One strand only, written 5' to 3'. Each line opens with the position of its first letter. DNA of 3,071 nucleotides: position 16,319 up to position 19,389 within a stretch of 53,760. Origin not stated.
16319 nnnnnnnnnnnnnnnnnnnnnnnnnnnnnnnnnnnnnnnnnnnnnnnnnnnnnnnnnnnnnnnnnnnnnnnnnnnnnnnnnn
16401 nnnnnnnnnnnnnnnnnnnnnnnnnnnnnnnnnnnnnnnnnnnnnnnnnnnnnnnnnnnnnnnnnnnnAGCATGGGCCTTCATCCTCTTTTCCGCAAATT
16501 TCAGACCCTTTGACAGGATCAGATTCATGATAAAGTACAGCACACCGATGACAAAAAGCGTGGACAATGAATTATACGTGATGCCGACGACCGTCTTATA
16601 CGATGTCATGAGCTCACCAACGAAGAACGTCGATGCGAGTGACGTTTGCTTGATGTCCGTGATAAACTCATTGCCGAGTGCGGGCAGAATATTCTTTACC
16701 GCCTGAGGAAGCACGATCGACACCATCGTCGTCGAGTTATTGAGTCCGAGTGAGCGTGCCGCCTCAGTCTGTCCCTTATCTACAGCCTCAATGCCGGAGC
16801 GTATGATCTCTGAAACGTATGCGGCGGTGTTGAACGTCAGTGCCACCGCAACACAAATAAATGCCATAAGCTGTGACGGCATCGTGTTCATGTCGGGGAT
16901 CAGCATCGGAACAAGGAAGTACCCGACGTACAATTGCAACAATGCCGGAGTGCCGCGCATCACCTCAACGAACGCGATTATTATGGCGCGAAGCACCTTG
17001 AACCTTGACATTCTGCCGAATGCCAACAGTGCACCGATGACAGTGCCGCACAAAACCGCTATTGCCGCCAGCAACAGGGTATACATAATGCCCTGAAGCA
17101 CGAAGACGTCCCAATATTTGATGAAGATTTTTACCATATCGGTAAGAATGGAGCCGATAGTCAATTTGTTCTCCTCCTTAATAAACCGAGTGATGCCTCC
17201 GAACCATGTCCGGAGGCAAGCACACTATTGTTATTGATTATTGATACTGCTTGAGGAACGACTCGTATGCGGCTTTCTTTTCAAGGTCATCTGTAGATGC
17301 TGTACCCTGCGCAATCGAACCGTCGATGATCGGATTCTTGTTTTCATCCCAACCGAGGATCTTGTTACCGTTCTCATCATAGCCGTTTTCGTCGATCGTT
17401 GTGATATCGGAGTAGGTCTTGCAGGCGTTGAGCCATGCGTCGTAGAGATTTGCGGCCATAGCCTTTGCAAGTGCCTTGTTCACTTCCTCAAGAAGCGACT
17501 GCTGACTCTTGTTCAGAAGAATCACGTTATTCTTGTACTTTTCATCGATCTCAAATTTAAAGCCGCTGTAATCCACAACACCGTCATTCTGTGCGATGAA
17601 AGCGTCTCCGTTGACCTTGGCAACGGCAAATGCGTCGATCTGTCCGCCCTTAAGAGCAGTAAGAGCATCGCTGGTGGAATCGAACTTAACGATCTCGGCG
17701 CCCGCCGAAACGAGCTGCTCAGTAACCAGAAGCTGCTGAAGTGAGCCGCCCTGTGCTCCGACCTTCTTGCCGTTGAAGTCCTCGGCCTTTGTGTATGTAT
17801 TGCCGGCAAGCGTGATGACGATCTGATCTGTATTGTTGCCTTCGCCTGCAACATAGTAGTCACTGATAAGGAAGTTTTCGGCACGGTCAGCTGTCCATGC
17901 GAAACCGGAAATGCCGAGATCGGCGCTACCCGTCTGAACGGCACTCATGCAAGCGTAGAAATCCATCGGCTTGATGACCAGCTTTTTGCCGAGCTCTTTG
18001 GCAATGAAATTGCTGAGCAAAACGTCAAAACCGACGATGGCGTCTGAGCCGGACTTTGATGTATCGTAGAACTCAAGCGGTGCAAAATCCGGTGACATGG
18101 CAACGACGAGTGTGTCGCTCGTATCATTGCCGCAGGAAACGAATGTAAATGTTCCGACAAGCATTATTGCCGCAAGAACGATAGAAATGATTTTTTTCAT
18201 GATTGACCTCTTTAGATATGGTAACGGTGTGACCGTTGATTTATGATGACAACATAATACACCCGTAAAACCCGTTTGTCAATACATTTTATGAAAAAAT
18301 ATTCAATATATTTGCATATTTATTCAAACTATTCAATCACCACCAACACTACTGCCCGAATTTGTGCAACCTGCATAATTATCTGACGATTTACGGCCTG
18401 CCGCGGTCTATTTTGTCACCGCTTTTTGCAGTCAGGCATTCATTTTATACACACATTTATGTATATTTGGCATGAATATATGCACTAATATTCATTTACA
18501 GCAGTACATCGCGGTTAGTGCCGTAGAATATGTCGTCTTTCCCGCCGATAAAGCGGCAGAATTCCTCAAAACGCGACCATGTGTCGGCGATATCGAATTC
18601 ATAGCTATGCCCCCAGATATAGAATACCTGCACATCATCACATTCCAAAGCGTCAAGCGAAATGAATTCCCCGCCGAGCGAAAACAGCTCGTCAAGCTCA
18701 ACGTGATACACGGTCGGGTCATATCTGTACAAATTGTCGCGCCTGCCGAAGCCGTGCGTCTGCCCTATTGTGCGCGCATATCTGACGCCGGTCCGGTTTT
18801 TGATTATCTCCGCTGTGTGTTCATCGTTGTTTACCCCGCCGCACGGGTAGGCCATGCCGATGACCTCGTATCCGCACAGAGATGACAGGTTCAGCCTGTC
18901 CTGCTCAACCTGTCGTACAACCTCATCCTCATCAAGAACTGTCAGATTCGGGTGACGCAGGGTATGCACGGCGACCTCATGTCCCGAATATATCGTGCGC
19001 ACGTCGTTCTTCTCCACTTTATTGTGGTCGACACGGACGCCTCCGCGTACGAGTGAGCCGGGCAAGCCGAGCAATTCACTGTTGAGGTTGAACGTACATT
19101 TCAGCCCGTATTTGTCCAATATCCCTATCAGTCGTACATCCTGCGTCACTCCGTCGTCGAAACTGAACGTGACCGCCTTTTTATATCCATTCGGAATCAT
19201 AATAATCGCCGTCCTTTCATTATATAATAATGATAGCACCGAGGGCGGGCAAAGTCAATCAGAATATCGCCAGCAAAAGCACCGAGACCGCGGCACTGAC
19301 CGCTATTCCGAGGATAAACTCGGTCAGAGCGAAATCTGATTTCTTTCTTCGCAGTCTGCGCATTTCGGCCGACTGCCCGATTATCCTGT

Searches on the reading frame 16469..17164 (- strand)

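Call 96: search_protein_families(library=pfam, proteins=[window:16469-17164:-], max_evalue=0.001)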
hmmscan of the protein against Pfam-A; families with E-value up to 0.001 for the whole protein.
window:16469-17164:- (232 aa): 1 family
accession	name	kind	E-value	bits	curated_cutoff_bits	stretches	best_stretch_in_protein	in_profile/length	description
PF00528.27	BPD_transp_1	-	1.4e-21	77.5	26.4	1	40-229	1-183/184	Binding-protein-dependent transport system inner membrane component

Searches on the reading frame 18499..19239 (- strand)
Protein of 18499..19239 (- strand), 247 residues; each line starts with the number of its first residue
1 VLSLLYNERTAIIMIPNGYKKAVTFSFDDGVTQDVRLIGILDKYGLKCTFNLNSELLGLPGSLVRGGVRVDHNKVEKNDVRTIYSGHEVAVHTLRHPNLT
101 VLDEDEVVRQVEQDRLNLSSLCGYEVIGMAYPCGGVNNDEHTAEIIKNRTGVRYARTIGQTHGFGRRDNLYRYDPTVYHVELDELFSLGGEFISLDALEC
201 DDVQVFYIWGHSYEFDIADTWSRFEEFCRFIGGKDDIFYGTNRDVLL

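Call 96: search_protein_families(library=pfam, proteins=[window:18499-19239:-], max_evalue=0.001)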
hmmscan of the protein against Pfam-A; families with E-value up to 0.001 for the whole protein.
window:18499-19239:- (247 aa): 1 family
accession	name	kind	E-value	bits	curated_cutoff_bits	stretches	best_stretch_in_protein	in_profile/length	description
PF01522.26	Polysacc_deac_1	-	1.1e-15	58.1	23.1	1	20-139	6-111/124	Polysaccharide deacetylase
